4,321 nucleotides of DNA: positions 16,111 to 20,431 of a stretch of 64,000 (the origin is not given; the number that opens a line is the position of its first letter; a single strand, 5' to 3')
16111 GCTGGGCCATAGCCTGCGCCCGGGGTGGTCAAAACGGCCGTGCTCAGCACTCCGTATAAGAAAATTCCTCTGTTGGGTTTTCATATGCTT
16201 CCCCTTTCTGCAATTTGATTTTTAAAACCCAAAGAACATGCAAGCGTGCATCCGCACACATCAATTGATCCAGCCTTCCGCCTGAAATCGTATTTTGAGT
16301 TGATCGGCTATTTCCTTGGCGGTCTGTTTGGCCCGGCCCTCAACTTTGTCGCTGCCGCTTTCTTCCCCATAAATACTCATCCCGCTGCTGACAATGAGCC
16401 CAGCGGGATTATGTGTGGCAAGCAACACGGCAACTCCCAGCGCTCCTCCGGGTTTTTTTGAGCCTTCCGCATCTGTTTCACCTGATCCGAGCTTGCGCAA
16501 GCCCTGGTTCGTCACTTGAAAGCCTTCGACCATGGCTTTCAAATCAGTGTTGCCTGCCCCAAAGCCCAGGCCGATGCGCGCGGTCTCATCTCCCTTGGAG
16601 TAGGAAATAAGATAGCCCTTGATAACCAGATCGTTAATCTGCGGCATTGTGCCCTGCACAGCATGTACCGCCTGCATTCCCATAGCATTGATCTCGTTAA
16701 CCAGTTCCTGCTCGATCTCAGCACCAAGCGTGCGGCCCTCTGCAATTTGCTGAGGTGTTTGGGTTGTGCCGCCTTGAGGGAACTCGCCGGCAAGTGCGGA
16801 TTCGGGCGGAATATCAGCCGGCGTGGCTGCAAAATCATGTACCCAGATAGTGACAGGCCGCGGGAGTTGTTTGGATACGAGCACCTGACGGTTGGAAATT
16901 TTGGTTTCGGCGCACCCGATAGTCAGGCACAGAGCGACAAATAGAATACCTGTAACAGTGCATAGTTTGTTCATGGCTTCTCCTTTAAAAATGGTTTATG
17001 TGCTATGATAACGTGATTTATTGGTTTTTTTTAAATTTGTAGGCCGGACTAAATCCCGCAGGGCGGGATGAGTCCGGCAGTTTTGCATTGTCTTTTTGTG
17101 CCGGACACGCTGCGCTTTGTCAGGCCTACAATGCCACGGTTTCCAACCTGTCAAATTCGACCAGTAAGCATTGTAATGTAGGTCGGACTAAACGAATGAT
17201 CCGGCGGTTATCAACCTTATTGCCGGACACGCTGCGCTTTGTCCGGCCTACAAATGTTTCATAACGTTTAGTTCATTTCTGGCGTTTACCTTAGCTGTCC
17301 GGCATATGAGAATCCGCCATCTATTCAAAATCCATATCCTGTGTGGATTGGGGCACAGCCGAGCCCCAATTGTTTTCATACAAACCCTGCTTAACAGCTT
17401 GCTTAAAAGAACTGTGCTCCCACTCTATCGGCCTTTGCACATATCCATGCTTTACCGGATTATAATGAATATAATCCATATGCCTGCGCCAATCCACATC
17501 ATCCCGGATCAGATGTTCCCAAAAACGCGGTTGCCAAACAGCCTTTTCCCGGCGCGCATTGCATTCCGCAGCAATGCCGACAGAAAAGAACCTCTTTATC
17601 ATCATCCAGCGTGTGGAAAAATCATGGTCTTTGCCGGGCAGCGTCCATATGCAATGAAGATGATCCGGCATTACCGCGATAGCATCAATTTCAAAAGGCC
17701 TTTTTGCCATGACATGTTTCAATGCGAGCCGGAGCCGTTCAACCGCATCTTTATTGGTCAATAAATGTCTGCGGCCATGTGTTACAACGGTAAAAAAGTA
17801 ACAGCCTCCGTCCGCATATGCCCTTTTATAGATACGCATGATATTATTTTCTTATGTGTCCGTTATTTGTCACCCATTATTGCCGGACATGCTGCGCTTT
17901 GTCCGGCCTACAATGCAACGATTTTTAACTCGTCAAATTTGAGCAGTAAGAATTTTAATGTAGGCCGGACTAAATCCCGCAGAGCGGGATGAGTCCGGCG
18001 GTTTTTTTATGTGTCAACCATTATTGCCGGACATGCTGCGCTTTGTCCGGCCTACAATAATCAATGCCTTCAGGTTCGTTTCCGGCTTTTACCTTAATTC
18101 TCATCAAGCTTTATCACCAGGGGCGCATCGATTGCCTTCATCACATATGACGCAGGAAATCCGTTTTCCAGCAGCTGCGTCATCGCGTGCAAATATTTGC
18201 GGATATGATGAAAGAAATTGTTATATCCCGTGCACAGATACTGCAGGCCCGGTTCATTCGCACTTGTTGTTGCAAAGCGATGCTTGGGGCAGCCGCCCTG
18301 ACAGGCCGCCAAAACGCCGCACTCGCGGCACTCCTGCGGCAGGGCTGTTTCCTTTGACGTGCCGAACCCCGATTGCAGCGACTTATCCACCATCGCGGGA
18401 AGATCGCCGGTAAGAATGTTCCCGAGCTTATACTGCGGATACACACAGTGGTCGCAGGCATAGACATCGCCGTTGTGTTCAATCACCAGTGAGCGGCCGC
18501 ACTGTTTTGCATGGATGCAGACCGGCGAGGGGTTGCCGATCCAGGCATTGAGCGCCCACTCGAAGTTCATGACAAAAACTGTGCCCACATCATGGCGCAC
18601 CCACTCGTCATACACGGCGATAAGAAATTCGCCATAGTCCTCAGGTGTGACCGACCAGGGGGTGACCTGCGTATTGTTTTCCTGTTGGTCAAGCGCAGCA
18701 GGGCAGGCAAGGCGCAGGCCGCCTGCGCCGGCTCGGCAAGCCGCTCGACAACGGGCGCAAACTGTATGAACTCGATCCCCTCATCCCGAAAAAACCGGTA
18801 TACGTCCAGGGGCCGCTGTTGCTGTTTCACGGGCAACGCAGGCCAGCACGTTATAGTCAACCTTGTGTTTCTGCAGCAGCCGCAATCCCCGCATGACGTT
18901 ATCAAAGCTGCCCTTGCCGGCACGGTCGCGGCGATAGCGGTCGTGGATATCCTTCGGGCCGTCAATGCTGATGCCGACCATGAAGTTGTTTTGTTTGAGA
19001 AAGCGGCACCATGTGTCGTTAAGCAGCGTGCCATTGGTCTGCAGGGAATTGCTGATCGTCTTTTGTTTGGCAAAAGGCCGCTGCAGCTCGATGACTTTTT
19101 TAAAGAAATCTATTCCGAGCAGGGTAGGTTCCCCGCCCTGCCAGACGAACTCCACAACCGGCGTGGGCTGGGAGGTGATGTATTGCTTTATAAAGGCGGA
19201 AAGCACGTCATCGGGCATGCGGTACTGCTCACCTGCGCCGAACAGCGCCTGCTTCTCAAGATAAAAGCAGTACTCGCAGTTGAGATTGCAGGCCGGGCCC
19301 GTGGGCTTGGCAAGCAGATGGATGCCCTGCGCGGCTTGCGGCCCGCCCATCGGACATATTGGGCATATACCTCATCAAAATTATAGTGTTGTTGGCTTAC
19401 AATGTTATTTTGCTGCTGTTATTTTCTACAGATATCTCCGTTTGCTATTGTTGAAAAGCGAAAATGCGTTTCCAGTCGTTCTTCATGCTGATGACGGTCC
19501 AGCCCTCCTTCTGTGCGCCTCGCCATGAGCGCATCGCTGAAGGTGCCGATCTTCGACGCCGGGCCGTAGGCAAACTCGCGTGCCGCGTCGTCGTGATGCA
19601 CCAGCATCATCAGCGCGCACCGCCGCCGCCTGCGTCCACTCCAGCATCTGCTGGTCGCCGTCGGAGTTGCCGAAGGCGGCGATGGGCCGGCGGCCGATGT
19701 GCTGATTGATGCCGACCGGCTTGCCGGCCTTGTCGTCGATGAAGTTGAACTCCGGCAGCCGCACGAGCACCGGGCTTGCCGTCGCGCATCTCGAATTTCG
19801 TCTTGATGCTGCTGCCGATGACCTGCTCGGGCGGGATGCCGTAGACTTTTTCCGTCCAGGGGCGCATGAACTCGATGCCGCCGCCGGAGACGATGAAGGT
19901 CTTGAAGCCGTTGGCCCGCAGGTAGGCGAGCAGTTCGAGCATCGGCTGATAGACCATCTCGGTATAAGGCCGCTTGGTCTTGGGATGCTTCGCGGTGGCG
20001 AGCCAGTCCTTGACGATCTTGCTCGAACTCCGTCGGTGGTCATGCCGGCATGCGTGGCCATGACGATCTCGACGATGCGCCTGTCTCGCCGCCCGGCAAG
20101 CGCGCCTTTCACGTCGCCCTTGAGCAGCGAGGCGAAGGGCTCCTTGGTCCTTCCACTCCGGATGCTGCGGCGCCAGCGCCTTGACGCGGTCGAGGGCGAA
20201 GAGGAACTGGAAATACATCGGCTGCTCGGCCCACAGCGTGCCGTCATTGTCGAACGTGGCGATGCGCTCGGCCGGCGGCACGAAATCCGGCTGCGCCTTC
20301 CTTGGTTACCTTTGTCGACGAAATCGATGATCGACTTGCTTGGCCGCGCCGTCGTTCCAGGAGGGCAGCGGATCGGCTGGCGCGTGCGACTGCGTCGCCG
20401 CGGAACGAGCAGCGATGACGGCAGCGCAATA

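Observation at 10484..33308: Minus-strand supercluster: four secreted sulfatases, two anaerobic sulfatase-maturating enzymes, a secreted HAD hydrolase and three outer-membrane channels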

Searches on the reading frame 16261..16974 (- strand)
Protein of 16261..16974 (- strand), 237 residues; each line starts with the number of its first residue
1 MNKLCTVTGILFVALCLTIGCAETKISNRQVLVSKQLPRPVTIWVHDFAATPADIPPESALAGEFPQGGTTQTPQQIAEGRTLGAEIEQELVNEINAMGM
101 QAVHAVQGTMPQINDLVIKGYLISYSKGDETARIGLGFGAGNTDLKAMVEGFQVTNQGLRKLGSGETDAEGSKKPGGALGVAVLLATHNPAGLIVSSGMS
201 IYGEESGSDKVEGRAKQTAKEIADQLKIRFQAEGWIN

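Call 9: search_protein_families(library=pfam, proteins=[window:16261-16974:-], max_evalue=0.01)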
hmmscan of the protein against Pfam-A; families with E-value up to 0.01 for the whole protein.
window:16261-16974:- (237 aa): 1 family
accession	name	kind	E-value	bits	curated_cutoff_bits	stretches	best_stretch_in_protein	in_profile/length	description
PF14366.11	DUF4410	-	6.2e-19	68.6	26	1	43-181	1-113/120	Domain of unknown function (DUF4410)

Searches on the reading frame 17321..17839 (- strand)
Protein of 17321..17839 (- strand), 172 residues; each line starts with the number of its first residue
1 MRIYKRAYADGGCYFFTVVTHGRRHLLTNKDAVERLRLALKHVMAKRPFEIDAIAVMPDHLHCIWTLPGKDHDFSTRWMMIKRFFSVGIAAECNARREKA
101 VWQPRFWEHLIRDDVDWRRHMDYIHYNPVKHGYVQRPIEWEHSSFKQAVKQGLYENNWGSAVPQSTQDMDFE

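Call 9: search_protein_families(library=pfam, proteins=[window:17321-17839:-], max_evalue=0.01)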
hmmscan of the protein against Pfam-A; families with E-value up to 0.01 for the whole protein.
window:17321-17839:- (172 aa): 1 family
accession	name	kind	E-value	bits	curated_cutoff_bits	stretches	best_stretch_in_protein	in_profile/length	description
PF01797.21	Y1_Tnp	-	8.4e-09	36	23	1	16-108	9-98/121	Transposase IS200 like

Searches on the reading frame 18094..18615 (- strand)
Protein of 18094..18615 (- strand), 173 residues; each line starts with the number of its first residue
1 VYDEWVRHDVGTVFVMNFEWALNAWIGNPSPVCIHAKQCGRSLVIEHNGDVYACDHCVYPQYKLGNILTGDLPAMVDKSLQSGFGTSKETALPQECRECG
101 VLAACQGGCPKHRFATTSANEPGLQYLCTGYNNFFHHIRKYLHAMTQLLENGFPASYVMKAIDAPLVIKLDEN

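Call 10: search_protein_families(library=pfam, proteins=[window:18094-18615:-], max_evalue=0.01)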
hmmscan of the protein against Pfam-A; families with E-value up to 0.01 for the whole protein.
window:18094-18615:- (173 aa): 1 family
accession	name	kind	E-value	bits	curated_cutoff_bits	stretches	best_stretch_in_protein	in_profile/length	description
PF13186.11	SPASM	-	3.3e-08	34.1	21.5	1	40-99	5-66/67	Iron-sulfur cluster-binding domain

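Call 33: search_protein_families(library=ncbifam, proteins=[window:18094-18615:-], max_evalue=0.001)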
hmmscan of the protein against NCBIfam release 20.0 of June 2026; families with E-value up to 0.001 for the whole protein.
window:18094-18615:- (173 aa): 21 families
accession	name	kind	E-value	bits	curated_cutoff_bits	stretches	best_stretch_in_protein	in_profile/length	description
TIGR03942.1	sulfatase_rSAM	equivalog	1.5e-55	188.7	349.45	1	2-147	217-362/363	anaerobic sulfatase maturase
NF010308.0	PRK13745.1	equivalog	3.5e-54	184.3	484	1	1-163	244-406/412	anaerobic sulfatase-maturation protein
TIGR04085.1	rSAM_more_4Fe4S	domain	4.4e-19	68.7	27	1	39-128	1-93/93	SPASM domain-containing protein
NF041298.1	rSAM_mat_DynA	equivalog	7.2e-15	54.8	450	1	1-143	213-354/356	dynobactin maturation radical SAM/SPASM protein DynA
NF010321.0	PRK13758.1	equivalog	1.5e-14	54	441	1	12-138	234-358/370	anaerobic sulfatase-maturase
NF038005.1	rSAM_mat_DarE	equivalog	3.2e-11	42.6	650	1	31-142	320-432/432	darobactin maturation radical SAM/SPASM protein DarE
TIGR04083.1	rSAM_pep_methan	hypoth_equivalog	6.2e-11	41.8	300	1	9-143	209-344/376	TIGR04083 family peptide-modifying radical SAM enzyme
NF041300.1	rSAM_mat_DarW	exception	1e-10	41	650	1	2-146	256-402/415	radical SAM/SPASM peptide maturase DarW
TIGR03962.1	mycofact_rSAM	equivalog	2.4e-08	33.5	265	1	43-117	248-321/339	mycofactocin radical SAM maturase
NF047865.1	rSAM_PapB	equivalog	1.9e-06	27.3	340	1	39-118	247-326/330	PapB family radical SAM/SPASM ranthipeptide maturase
TIGR04304.1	GeoRSP_SPASM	equivalog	1.1e-05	24.7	300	1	42-119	211-285/293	GeoRSP system SPASM domain protein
NF041707.1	rSAM_YhhB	equivalog_domain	3.1e-05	23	445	1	84-144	308-367/369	cyclophane-forming radical SAM/SPASM peptide maturase YhhB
TIGR04064.1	rSAM_nif11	equivalog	6.7e-05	21.8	518.7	1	41-124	338-416/459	nif11-like peptide radical SAM maturase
TIGR04463.1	rSAM_vs_C_rich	equivalog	8.7e-05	21.4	525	1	32-112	321-397/438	TIGR04463 family radical SAM/SPASM RiPP maturase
TIGR03974.1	rSAM_six_Cys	equivalog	9.5e-05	21.4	425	1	43-117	354-424/451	thioether cross-link-forming SCIFF peptide maturase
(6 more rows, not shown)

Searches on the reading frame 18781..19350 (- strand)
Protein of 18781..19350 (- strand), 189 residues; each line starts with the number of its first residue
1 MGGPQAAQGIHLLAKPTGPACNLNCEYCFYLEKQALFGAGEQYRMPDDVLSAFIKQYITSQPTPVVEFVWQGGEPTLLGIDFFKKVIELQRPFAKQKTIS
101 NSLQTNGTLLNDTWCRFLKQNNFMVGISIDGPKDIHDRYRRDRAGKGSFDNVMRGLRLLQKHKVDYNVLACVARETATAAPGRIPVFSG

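Call 10: search_protein_families(library=pfam, proteins=[window:18781-19350:-], max_evalue=0.01)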
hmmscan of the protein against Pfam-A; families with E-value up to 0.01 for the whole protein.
window:18781-19350:- (189 aa): 2 families
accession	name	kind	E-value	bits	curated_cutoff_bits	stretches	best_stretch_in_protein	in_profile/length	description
PF04055.27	Radical_SAM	-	1.4e-19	71.3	29.5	1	17-166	3-143/166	Radical SAM superfamily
PF13353.11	Fer4_12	-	0.00026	21.8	22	1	21-148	15-131/137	4Fe-4S single cluster domain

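Call 30: search_solved_structures(query=window:18781-19350:-, max_evalue=0.001)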
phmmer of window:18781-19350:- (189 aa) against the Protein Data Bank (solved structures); distinct sequences matched with E-value up to 0.001: 5.
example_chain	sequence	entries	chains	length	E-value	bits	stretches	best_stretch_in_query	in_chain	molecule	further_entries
4k37_A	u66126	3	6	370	3.9e-42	147.3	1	10-177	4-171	Anaerobic sulfatase-maturating enzyme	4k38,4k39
4k36_A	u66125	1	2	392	4.5e-42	147.1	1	10-177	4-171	Anaerobic sulfatase-maturating enzyme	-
9gm3_A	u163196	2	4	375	3.3e-16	62.8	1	19-171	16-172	ChlB radical SAM domain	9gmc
5wgg_A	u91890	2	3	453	1e-13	54.6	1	19-162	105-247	Radical SAM domain protein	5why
8vpo_A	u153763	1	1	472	2.9e-06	30.3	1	18-163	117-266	Radical SAM core domain-containing protein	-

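Call 33: search_protein_families(library=ncbifam, proteins=[window:18781-19350:-], max_evalue=0.001)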
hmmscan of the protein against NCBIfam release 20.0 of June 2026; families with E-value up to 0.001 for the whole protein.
window:18781-19350:- (189 aa): 60 families (the best 25 are shown)
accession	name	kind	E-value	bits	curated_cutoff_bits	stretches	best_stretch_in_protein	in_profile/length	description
TIGR03942.1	sulfatase_rSAM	equivalog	9.4e-76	255.2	349.45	1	11-179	1-168/363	anaerobic sulfatase maturase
NF010308.0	PRK13745.1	equivalog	1.8e-62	211.6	484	1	7-173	10-176/412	anaerobic sulfatase-maturation protein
NF010321.0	PRK13758.1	equivalog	1.8e-48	165.6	441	1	10-178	4-172/370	anaerobic sulfatase-maturase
NF041298.1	rSAM_mat_DynA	equivalog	5.5e-45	153.9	450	1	15-177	6-164/356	dynobactin maturation radical SAM/SPASM protein DynA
TIGR04261.1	rSAM_GlyRichRpt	subfamily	3.4e-40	138.2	310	1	19-176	5-162/363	cyclophane-forming radical SAM/SPASM peptide maturase GrrM/OscB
NF041718.1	rSAM_phane_AMC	equivalog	5.9e-39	134.1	425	1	11-180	7-168/362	cyclophane-forming radical SAM peptide maturase AmcB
NF041300.1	rSAM_mat_DarW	exception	1e-32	113.5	650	1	20-184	50-209/415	radical SAM/SPASM peptide maturase DarW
NF041707.1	rSAM_YhhB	equivalog_domain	3.1e-31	108.6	445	1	21-170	12-163/369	cyclophane-forming radical SAM/SPASM peptide maturase YhhB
NF038005.1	rSAM_mat_DarE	equivalog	1.9e-30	106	650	1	19-176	82-234/432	darobactin maturation radical SAM/SPASM protein DarE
TIGR04068.1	rSAM_ocin_clost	equivalog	3.3e-29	102.1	500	1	20-166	93-239/462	Cys-rich peptide radical SAM maturase CcpM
NF047865.1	rSAM_PapB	equivalog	1.1e-25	90.6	340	1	20-173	12-162/330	PapB family radical SAM/SPASM ranthipeptide maturase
TIGR04496.1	rSAM_XyeB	equivalog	2e-25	89.3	450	1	20-161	13-158/385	cyclophane-forming radical SAM/SPASM peptide maturase XyeB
TIGR04269.1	SAM_SPASM_FxsB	subfamily_domain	1e-24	87.2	370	1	20-172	11-170/363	FxsB family cyclophane-forming radical SAM/SPASM peptide maturase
NF035951.1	rSAM_RumMC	equivalog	2e-23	82.8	720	1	20-160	121-260/510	RumMC family radical SAM sactipeptide maturase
TIGR03978.1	rSAM_paired_1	equivalog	3.4e-22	78.8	370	1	20-170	92-238/466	His-Xaa-Ser system radical SAM maturase HxsB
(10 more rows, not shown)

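Call 34: find_homologous_proteins(query=window:18781-19350:-, max_evalue=1e-10)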
Query window:18781-19350:- (189 aa): 1569 proteins with E <= 1e-10 among 1734 candidates; the best 120 are listed.
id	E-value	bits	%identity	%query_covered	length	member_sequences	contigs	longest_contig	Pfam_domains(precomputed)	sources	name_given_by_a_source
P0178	3.2e-96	338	82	90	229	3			PF04055.28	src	-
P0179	3.2e-95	335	79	94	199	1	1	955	PF04055.28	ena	-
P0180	3.2e-94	332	83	90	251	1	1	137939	PF04055.28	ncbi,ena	-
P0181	8.0e-94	331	80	92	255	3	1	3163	PF04055.28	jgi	-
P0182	8.7e-94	331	82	91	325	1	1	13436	PF04055.28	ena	-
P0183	3.6e-93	329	82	90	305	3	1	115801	PF04055.28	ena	-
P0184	7.2e-93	328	81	90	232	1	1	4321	PF04055.28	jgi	jgi:uncharacterized protein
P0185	1.0e-92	327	80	93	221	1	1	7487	PF04055.28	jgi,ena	-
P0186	1.7e-92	326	81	90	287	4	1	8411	PF04055.28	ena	-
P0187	4.4e-92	325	75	95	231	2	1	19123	PF04055.28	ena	-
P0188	5.6e-92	325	83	88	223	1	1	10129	PF04055.28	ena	-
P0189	6.8e-92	324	81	90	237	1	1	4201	PF04055.28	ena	-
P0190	1.3e-91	323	78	90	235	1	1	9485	PF04055.28,PF13353.12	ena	-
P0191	1.7e-91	323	81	90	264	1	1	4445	PF04055.28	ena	-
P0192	1.8e-91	323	80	90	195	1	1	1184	PF04055.28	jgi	-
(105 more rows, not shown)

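Call 35: search_dna_similar(query=window:18781-19350:-, collection=plasmids, mode=protein, max_rows=6)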
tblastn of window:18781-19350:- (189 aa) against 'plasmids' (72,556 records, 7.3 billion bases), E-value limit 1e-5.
Records with a match: 337; places in all: 365; records where one place covers at least 80% of the query: 201.
Best place of each record, by identity: <60% 337.
By first word of the organism name: Bacillus 49; Clostridium 30; Pseudomonas 18; Enterococcus 16; Ralstonia 16; Leisingera 14; Escherichia 13; Vibrio 13; Paracoccus 11; Rhizobium 9; and 75 more.
By predicted mobility (MOB-suite, as given by PLSDB): non-mobilizable 235; conjugative 68; mobilizable 34.
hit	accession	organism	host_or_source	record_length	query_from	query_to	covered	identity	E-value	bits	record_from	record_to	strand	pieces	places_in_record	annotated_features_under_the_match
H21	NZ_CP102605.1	Pantoea sp. SOD02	cell culture,urban freshwater stream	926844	3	177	93%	52.3%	7e-57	199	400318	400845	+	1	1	anaerobic sulfatase maturase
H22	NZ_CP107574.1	Pantoea dispersa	Spermacoce stricta,Pure ...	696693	3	177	93%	52.3%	7e-56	196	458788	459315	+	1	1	anaerobic sulfatase maturase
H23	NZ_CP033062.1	Synechococcus elongatus UTEX 3055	-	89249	10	177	89%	54.2%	1e-60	209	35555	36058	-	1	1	anaerobic sulfatase maturase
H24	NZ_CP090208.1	Pantoea agglomerans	pure culture,Braised chicken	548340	3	177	93%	51.7%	6e-57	199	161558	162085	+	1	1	anaerobic sulfatase maturase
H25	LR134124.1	Klebsiella aerogenes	not available: to be reported later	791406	4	177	92%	52.0%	1e-56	198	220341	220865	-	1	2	chuR_2: Putative arylsulfatase regulatory protein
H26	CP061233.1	Escherichia coli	Sheep,cell culture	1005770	8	177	90%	53.2%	3e-59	206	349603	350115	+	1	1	anaerobic sulfatase maturase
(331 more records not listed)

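Call 36: get_annotated_region(hit=H21, flank=3000)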
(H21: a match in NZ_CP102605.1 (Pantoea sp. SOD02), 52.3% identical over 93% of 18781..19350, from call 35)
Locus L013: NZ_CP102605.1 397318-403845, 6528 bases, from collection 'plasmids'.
description: Pantoea sp. SOD02 plasmid pSOD02, complete sequence
organism: Pantoea sp. SOD02 (NCBI taxid 2970818)
taxonomy: Bacteria; Pseudomonadota; Gammaproteobacteria; Enterobacterales; Erwiniaceae; Pantoea; Pantoea sp. SOD02
host: -; source: cell culture,urban freshwater stream; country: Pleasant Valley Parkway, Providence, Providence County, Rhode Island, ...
typing (MOB-suite, as given by PLSDB): non-mobilizable; replicon rep_cluster_1232
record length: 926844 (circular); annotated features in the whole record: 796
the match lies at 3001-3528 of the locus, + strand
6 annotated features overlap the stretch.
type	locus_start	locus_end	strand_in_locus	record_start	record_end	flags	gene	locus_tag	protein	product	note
CDS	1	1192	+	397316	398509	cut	-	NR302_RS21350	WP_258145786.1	outer membrane protein transport protein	-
CDS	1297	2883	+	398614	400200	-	-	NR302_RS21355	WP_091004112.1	arylsulfatase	-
CDS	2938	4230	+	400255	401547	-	-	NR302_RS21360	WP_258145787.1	anaerobic sulfatase maturase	GO:0018209 - peptidyl-serine modification [Evidence IEA]; GO:0046500 - S-adenosylmethionine metabolic process [Evidence ...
CDS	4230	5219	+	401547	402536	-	-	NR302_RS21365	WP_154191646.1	MoxR family ATPase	-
CDS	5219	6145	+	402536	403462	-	-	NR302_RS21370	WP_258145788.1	DUF58 domain-containing protein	-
CDS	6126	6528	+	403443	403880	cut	-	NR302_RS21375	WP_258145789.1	DUF4381 family protein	-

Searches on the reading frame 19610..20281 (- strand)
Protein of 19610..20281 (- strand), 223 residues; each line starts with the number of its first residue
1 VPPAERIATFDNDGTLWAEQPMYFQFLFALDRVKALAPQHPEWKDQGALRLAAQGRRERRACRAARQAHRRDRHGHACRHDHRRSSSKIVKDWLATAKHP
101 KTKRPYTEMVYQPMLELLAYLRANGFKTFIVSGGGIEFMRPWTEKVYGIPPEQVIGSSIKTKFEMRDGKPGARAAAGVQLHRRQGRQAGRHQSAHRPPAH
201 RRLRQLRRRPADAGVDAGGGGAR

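Call 10: search_protein_families(library=pfam, proteins=[window:19610-20281:-], max_evalue=0.01)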
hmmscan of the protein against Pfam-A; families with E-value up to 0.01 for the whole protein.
window:19610-20281:- (223 aa): 2 families
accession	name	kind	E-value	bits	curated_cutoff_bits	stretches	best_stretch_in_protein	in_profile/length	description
PF12710.13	HAD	-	1.2e-08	36.1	27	1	8-172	1-151/189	haloacid dehalogenase-like hydrolase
PF00702.32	Hydrolase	-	1.4e-06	29.3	26.4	1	7-160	3-150/191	haloacid dehalogenase-like hydrolase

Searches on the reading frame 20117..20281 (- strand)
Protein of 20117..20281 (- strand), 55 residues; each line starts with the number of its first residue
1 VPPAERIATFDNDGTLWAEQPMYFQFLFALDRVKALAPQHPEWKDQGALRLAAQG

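Call 29: search_dna_similar(query=window:20117-20281:-, collection=plasmids, mode=protein, max_rows=6)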
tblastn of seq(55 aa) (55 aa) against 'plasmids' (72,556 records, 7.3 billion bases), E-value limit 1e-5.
Records with a match: 215; places in all: 248; records where one place covers at least 80% of the query: 191.
Best place of each record, by identity: 80-90% 9; 60-80% 192; <60% 14.
By first word of the organism name: Sinorhizobium 84; Rhizobium 79; Ensifer 10; Pantoea 7; Paraburkholderia 4; Caballeronia 3; Cupriavidus 3; Persicobacter 3; Burkholderia 2; Azospirillum 2; and 15 more.
By predicted mobility (MOB-suite, as given by PLSDB): conjugative 87; non-mobilizable 78; mobilizable 50.
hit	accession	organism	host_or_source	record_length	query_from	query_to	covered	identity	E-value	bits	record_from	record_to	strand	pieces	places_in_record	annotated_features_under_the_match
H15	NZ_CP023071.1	Sinorhizobium fredii CCBAU 83666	G.max,nodule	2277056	1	46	84%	82.6%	2e-19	86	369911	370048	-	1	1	record has no annotation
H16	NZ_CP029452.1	Sinorhizobium fredii CCBAU 25509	Glycine soja,cell culture,plant root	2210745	1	46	84%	82.6%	2e-19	86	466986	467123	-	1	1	record has no annotation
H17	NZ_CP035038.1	Sinorhizobium fredii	single cell,soil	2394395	1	46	84%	82.6%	2e-19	86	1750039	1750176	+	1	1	none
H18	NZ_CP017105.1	Rhizobium gallicum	Phaseolus vulgaris,Whole ...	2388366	1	46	84%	82.6%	2e-19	86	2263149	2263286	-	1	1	none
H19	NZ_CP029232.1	Sinorhizobium fredii CCBAU 45436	Glycine max,cell culture,plant root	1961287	1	46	84%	82.6%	3e-19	86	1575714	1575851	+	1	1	record has no annotation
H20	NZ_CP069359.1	Microvirga sp. VF16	Vachellia farnesiana,Cell culture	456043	1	55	100%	69.1%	3e-19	86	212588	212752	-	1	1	HAD family hydrolase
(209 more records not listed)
